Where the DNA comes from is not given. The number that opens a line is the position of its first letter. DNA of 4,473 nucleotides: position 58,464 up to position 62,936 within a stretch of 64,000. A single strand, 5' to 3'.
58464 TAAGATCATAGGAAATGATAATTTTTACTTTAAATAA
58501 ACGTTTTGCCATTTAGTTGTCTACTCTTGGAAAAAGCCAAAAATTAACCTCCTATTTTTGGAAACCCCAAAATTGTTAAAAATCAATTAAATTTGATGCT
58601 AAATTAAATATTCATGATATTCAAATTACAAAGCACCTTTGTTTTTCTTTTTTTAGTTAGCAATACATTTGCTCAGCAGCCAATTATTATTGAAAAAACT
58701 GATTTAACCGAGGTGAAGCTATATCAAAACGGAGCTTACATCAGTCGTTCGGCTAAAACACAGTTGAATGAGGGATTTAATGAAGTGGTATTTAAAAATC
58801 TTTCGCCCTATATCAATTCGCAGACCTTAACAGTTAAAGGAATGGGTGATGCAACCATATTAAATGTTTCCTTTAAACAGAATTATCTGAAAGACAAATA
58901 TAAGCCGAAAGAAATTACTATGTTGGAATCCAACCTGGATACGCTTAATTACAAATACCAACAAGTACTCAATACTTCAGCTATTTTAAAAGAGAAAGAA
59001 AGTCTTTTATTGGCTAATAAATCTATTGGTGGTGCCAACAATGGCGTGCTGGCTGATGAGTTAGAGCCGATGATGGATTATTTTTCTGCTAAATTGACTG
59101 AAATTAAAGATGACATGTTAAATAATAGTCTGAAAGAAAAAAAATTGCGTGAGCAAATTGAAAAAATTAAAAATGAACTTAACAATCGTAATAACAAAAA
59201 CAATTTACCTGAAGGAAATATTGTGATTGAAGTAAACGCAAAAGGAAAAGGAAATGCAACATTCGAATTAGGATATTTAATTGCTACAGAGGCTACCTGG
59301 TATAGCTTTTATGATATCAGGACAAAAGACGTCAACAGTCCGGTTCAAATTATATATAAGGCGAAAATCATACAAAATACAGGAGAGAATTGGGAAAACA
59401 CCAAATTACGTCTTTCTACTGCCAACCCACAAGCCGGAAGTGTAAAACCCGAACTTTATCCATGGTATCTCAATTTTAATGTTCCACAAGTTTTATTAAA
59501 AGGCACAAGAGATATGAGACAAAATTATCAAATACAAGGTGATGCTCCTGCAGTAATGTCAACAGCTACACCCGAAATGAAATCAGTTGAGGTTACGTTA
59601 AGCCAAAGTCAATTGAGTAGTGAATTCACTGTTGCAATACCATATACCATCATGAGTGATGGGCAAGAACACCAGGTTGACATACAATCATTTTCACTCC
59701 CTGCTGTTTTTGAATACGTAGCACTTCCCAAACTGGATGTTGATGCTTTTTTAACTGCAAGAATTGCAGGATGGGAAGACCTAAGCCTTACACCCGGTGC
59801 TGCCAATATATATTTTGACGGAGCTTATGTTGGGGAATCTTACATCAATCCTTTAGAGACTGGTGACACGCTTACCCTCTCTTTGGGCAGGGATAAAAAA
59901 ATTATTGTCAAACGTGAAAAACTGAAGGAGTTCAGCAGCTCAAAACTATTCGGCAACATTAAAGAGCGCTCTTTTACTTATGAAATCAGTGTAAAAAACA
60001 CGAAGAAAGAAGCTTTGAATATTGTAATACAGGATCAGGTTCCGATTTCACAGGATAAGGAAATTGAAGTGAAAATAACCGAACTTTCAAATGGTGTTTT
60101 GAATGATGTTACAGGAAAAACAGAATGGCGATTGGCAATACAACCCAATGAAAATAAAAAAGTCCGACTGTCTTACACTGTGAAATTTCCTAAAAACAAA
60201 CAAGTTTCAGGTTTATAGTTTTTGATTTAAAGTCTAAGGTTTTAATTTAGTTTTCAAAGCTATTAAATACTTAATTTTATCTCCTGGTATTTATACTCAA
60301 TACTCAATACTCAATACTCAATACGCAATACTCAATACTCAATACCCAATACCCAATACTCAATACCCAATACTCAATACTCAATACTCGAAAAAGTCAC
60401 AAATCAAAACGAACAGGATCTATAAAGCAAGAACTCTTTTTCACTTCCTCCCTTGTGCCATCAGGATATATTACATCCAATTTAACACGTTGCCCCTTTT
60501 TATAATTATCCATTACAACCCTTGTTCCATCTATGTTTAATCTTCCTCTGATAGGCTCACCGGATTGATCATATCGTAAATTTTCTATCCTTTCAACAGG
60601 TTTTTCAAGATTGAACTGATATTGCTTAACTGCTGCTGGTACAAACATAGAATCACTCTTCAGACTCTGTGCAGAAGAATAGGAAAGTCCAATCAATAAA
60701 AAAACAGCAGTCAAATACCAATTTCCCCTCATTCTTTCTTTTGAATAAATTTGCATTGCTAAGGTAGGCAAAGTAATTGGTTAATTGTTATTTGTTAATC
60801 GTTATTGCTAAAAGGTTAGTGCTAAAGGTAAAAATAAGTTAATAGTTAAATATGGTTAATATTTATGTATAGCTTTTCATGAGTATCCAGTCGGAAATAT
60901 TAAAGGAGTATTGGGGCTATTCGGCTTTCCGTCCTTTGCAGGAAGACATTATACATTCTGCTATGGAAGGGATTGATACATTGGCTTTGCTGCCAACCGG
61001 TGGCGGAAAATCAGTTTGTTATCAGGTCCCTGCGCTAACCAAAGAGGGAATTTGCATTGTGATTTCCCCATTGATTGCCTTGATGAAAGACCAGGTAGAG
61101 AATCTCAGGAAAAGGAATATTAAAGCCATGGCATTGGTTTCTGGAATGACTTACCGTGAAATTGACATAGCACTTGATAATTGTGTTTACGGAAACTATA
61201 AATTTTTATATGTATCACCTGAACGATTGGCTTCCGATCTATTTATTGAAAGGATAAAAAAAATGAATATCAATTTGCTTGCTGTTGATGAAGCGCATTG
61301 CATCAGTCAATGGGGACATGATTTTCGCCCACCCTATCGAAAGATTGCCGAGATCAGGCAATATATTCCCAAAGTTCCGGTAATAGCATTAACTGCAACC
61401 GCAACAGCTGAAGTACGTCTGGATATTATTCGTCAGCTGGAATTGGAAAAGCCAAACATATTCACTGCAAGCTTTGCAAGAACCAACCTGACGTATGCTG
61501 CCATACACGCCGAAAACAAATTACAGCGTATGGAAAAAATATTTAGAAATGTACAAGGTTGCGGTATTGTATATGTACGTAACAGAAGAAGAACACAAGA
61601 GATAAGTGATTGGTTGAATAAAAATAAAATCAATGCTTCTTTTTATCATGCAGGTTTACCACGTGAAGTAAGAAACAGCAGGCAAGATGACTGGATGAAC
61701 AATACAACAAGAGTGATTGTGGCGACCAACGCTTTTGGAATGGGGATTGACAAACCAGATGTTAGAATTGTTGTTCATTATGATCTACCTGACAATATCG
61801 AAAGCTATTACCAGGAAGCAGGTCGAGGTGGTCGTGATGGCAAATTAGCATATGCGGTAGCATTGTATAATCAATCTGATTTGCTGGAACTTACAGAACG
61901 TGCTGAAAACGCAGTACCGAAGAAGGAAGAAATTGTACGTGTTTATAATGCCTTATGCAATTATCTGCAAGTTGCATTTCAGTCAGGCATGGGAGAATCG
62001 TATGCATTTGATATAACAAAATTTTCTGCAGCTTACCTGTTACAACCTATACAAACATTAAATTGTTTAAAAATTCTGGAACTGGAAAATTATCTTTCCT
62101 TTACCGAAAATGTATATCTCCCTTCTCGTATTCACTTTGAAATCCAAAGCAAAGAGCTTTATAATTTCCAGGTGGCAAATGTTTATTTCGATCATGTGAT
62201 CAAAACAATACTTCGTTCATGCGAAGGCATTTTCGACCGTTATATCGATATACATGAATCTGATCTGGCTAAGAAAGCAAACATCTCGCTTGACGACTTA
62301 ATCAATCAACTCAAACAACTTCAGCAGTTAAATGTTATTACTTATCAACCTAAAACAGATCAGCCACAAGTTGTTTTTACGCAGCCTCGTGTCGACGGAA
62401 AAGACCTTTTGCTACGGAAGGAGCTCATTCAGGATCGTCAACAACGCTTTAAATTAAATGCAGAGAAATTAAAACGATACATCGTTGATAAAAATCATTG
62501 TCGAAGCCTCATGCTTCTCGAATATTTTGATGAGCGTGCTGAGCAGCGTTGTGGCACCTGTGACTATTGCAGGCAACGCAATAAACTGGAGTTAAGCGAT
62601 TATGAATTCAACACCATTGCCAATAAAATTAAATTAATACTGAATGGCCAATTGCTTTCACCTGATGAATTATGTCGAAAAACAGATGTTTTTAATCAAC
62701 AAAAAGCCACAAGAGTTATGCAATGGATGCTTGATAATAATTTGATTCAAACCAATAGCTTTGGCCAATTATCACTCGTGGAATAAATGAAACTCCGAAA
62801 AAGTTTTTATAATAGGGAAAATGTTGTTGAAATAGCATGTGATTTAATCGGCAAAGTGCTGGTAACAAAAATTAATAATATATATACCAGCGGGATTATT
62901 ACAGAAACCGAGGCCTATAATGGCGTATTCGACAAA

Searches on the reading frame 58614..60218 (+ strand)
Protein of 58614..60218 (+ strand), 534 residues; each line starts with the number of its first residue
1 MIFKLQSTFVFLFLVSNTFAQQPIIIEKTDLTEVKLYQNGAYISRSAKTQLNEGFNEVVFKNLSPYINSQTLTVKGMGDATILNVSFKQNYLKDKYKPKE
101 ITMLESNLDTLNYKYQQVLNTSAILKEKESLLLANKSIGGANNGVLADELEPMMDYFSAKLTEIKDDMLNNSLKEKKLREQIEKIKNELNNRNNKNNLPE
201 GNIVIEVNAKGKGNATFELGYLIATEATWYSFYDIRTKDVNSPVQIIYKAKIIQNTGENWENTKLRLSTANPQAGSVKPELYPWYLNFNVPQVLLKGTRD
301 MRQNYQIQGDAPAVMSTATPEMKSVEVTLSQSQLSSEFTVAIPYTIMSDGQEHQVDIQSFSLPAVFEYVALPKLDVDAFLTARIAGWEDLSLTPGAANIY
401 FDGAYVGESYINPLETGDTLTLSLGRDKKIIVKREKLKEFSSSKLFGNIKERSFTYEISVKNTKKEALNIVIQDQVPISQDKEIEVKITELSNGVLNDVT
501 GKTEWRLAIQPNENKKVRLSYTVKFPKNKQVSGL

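Call 49: search_protein_families(library=pfam, proteins=[window:58614-60218:+], max_evalue=0.0001)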
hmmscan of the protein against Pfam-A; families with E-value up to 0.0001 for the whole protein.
window:58614-60218:+ (534 aa): 2 families
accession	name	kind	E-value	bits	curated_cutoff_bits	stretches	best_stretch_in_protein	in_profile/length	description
PF13598.12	DUF4139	-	1.8e-55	188.3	31.8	1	224-527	7-205/205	Domain of unknown function (DUF4139)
PF13600.11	DUF4140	-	1.2e-19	71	27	1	34-132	1-98/98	N-terminal domain of unknown function (DUF4140)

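Call 66: search_protein_families(library=ncbifam, proteins=[window:58614-60218:+], max_evalue=0.1)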
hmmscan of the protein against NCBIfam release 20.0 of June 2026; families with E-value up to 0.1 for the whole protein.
window:58614-60218:+ (534 aa): 3 families
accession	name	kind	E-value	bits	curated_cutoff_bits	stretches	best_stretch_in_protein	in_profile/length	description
TIGR02231.1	TIGR02231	subfamily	2.6e-90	303.6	112.6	1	32-531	3-523/524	mucoidy inhibitor MuiA family protein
TIGR01451.2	B_ant_repeat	repeat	0.0038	17.2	24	1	454-477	14-38/53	DUF11 type repeat protein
TIGR04059.1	Ald_deCOase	equivalog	0.038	13.9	222.65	1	152-199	118-166/220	aldehyde oxygenase (deformylating)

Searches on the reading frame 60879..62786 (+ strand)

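Call 49: search_protein_families(library=pfam, proteins=[window:60879-62786:+], max_evalue=0.0001)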
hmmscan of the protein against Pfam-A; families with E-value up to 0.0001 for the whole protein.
window:60879-62786:+ (635 aa): 4 families
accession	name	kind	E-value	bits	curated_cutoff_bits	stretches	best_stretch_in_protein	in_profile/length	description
PF00270.35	DEAD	-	2.4e-27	96.1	26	1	18-179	1-164/167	DEAD/DEAH box helicase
PF00271.37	Helicase_C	-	2.3e-23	83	23.5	1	214-321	2-110/110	Helicase conserved C-terminal domain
PF16124.10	RecQ_Zn_bind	-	2.7e-08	34.8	25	1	513-565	7-66/66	RecQ zinc-binding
PF04851.21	ResIII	-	3.1e-05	24.4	22.5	0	18-175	5-162/164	Type III restriction enzyme, res subunit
